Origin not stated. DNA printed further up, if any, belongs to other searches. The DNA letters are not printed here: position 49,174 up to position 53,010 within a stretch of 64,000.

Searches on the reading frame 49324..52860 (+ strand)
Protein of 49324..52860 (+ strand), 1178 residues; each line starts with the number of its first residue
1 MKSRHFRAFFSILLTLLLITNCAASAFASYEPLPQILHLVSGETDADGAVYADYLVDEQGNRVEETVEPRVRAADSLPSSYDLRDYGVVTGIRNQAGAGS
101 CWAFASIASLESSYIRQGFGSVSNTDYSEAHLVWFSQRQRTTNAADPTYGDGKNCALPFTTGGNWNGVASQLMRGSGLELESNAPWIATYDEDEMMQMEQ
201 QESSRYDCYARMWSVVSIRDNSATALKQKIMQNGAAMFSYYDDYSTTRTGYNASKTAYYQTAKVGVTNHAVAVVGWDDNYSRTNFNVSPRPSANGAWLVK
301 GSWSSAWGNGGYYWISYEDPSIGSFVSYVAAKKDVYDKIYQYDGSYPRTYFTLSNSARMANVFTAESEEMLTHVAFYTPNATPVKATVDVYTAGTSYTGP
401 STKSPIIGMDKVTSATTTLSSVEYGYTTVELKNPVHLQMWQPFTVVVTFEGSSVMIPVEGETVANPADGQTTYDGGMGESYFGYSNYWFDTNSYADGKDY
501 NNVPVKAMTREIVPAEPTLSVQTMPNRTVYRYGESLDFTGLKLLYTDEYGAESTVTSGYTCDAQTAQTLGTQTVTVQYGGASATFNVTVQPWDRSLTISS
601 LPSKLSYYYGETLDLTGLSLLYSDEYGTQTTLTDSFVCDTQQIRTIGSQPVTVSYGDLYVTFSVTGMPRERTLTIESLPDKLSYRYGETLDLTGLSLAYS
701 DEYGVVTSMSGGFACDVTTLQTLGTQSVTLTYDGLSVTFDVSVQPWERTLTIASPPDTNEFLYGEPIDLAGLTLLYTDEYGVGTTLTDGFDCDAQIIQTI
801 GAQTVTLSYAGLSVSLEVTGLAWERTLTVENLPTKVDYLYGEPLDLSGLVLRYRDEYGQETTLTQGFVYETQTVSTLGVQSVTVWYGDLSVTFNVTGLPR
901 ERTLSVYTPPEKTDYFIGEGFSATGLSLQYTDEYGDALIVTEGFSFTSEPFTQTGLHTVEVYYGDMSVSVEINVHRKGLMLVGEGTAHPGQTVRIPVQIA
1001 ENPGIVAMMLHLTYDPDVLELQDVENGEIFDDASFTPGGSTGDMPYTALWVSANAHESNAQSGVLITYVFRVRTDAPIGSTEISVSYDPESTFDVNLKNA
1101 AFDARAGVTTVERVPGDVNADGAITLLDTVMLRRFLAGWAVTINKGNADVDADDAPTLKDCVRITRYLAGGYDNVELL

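Call 50: search_protein_families(library=pfam, proteins=[window:49324-52860:+], max_evalue=0.0001)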
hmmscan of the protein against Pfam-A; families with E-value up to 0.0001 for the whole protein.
window:49324-52860:+ (1178 aa): 5 families
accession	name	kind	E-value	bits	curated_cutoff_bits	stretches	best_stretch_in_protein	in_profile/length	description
PF07523.18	Big_3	-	3.4e-43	146.2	21.2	5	527-589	5-68/68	Bacterial Ig-like domain (group 3)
PF00112.29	Peptidase_C1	-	2.5e-21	77.2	20.7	1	77-318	1-205/220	Papain family cysteine protease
PF18560.7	Lectin_like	-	1.5e-16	61.4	27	1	339-509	1-156/156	Lectin like domain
PF00963.24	Cohesin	-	7.1e-13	49.4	24.1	1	982-1086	5-115/139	Cohesin domain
PF00404.24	Dockerin_1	-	9.5e-09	35.8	22.9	1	1115-1168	1-56/57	Dockerin type I domain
